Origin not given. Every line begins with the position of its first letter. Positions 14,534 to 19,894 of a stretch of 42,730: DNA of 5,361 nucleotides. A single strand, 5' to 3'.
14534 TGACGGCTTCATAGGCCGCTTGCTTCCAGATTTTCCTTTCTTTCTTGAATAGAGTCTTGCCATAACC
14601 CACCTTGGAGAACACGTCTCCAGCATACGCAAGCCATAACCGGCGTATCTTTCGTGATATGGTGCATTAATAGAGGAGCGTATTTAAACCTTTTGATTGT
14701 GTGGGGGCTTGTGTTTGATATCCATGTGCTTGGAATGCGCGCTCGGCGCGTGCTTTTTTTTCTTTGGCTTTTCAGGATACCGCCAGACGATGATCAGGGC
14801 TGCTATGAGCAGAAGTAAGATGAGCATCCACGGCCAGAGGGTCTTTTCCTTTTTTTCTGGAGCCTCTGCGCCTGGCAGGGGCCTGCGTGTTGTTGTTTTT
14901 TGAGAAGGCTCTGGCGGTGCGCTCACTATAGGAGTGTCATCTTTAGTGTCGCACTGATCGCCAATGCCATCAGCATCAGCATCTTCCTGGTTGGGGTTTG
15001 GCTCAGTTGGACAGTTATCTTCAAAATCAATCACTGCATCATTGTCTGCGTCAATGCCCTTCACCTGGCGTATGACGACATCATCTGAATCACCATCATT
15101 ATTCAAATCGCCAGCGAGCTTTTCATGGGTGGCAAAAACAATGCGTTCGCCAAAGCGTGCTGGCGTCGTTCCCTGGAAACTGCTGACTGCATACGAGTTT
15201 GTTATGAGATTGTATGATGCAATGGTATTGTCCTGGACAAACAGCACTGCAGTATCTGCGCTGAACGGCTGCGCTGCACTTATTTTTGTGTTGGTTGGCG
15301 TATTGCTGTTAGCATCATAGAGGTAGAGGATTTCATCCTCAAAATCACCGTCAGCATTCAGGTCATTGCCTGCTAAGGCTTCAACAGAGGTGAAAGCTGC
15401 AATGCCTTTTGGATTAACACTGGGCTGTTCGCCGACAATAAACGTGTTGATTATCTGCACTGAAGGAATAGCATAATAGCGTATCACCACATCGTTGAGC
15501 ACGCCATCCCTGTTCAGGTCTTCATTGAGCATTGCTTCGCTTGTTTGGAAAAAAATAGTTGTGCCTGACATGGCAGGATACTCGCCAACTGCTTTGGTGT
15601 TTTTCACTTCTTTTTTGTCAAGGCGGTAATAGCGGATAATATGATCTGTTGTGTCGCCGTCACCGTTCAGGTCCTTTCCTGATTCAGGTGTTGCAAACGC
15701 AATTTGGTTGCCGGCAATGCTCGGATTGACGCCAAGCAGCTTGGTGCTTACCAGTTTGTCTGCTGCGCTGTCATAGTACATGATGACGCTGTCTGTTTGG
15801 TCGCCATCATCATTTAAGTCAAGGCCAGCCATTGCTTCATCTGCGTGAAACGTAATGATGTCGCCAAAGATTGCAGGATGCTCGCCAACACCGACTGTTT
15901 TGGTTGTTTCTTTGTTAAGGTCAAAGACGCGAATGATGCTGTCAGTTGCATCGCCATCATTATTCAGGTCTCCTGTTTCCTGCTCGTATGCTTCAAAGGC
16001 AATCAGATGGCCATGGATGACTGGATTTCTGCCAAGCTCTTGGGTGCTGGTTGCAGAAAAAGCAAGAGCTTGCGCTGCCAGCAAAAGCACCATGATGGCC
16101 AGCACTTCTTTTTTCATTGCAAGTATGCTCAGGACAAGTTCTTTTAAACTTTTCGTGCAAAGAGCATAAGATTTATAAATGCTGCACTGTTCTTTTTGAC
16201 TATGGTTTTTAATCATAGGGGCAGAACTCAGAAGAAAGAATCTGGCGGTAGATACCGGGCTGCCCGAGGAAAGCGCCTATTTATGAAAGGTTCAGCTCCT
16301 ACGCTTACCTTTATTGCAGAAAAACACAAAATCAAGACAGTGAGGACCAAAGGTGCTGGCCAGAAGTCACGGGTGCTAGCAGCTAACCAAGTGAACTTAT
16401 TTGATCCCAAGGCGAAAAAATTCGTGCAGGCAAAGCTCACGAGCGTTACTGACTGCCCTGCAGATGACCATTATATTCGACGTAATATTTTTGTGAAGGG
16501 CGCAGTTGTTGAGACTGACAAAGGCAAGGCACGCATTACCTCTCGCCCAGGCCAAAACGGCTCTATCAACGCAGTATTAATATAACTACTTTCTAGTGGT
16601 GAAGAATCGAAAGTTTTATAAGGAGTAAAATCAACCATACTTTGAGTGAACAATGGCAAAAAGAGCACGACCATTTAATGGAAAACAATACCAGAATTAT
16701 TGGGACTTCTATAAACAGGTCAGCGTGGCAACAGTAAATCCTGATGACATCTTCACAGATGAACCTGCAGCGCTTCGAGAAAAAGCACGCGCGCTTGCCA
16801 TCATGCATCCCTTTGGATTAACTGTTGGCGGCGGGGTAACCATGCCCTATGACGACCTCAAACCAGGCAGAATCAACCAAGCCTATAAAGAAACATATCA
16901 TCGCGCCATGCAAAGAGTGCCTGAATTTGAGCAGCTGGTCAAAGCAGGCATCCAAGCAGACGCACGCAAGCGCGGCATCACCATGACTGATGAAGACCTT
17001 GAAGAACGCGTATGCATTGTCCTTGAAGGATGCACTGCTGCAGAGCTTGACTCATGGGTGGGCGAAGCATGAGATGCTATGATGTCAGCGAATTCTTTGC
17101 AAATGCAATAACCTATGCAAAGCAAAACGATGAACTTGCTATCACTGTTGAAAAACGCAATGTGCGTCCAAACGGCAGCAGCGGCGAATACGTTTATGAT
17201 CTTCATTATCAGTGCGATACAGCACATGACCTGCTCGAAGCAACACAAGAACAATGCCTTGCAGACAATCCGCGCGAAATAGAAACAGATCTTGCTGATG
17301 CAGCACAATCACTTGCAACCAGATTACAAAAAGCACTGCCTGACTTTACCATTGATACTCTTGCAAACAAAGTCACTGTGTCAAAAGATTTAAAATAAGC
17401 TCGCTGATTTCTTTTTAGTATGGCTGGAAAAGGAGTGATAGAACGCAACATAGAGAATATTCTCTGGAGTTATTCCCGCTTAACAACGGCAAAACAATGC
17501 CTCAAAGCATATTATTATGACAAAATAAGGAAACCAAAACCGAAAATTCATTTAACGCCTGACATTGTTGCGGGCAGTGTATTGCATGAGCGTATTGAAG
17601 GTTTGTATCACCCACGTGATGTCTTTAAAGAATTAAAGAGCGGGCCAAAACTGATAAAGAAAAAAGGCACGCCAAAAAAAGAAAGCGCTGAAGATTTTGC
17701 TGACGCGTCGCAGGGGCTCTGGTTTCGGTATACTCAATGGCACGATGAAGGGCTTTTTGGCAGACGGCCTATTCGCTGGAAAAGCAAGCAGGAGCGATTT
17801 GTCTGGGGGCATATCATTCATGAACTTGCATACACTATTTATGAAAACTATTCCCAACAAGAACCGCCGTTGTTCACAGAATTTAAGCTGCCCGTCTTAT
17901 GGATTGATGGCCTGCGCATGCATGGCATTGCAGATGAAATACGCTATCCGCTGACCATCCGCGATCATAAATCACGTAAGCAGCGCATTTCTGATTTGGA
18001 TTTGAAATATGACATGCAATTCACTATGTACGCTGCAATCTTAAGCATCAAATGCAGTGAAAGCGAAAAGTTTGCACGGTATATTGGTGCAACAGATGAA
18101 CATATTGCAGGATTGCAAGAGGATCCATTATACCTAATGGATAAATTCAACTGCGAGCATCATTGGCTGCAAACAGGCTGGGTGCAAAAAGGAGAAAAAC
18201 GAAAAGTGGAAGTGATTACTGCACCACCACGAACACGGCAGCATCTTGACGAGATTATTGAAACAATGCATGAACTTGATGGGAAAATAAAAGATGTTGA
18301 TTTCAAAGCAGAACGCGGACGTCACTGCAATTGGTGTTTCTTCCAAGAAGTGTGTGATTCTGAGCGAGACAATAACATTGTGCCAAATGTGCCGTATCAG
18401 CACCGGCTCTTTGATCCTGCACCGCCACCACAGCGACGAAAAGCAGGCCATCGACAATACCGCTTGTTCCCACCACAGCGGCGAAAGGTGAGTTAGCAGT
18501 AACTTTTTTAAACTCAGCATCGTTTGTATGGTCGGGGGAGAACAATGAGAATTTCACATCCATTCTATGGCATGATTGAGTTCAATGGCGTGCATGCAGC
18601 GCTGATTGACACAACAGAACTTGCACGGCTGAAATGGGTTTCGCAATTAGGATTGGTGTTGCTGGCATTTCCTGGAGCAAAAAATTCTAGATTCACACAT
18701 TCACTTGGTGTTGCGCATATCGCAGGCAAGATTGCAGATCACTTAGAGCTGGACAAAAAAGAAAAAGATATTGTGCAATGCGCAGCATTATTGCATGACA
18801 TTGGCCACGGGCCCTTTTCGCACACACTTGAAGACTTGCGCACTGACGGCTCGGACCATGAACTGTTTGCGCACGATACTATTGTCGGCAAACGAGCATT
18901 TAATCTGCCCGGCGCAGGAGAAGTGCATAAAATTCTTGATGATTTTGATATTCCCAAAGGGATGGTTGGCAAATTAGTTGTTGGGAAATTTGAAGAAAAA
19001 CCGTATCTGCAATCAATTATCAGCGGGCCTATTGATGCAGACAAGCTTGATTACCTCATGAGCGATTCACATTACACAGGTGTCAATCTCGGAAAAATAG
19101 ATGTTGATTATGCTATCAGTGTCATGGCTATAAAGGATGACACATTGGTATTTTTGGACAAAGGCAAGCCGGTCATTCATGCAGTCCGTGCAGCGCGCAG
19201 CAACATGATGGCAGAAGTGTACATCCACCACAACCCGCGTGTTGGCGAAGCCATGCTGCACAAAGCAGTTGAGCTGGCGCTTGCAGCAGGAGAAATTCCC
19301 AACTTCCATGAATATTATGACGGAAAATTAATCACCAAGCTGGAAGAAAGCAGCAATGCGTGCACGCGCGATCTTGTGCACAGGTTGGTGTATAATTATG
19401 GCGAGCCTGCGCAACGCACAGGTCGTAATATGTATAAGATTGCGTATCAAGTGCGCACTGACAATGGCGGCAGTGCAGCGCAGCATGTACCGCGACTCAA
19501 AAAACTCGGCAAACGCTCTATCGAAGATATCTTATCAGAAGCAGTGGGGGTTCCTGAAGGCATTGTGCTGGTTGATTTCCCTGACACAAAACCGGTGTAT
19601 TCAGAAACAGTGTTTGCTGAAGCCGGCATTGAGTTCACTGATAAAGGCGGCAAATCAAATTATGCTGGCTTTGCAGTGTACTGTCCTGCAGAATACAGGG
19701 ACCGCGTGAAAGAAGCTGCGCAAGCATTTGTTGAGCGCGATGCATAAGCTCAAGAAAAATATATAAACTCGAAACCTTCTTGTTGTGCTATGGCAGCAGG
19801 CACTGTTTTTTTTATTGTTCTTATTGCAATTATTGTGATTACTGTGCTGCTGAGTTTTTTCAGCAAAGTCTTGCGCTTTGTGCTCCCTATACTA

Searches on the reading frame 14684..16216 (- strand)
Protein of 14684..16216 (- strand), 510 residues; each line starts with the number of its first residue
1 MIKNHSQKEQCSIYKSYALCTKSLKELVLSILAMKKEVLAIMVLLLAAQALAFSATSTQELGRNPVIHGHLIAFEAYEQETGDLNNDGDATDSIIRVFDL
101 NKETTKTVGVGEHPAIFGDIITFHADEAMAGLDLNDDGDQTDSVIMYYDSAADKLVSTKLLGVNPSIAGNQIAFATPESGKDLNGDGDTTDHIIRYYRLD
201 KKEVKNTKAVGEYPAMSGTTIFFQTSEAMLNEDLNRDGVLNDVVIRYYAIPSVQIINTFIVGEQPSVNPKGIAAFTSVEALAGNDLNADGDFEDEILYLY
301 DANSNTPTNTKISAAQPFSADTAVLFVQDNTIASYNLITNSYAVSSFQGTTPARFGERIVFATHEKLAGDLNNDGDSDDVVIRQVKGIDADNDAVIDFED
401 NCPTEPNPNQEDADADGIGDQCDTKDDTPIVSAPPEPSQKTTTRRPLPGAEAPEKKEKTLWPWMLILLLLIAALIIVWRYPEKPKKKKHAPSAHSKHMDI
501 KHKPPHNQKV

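Call 8: search_protein_families(library=pfam, proteins=[window:14684-16216:-], max_evalue=0.001)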
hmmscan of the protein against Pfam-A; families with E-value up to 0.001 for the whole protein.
window:14684-16216:- (510 aa): 1 family
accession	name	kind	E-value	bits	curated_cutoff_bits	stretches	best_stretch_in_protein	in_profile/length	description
PF02412.23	TSP_3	-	0.00069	19.7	25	1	389-410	15-36/36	Thrombospondin type 3 repeat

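Call 72: search_protein_families(library=pfam, proteins=[window:14684-16216:-], max_evalue=0.01)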
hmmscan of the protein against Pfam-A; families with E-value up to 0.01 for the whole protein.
window:14684-16216:- (510 aa): 1 family
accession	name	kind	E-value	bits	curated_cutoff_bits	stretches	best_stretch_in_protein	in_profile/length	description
PF02412.23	TSP_3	-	0.00069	19.7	25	1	389-410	15-36/36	Thrombospondin type 3 repeat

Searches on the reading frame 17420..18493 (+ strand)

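Call 8: search_protein_families(library=pfam, proteins=[window:17420-18493:+], max_evalue=0.001)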
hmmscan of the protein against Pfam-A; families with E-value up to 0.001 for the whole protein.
window:17420-18493:+ (358 aa): 1 family
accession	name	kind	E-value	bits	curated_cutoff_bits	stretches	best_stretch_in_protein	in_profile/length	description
PF12705.13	PDDEXK_1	-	2.5e-19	70.6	22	1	16-313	2-247/247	PD-(D/E)XK nuclease superfamily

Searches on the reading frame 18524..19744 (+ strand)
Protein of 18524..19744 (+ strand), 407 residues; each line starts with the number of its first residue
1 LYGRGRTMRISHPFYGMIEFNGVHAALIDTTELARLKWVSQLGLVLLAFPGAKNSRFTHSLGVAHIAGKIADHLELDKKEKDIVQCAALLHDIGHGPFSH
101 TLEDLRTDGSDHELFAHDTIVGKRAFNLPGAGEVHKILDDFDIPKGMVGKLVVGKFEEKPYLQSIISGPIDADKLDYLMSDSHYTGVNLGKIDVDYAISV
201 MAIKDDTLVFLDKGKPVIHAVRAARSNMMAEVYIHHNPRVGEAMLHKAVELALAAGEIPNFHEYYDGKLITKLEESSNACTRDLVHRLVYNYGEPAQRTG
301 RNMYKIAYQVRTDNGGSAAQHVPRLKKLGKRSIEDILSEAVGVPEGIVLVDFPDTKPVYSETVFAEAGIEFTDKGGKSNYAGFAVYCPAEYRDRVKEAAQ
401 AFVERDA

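Call 8: search_protein_families(library=pfam, proteins=[window:18524-19744:+], max_evalue=0.001)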
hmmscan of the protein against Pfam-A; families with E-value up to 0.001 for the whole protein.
window:18524-19744:+ (407 aa): 3 families
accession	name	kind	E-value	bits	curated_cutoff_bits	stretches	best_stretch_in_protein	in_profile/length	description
PF19276.4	HD_assoc_2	-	2e-18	67.1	23.1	1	192-357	1-154/222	HD associated region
PF01966.28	HD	-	4.5e-14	53.2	22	1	56-120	1-61/116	HD domain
PF08668.18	HDOD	-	3.8e-05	23.7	22.9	1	58-104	97-141/196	HDOD domain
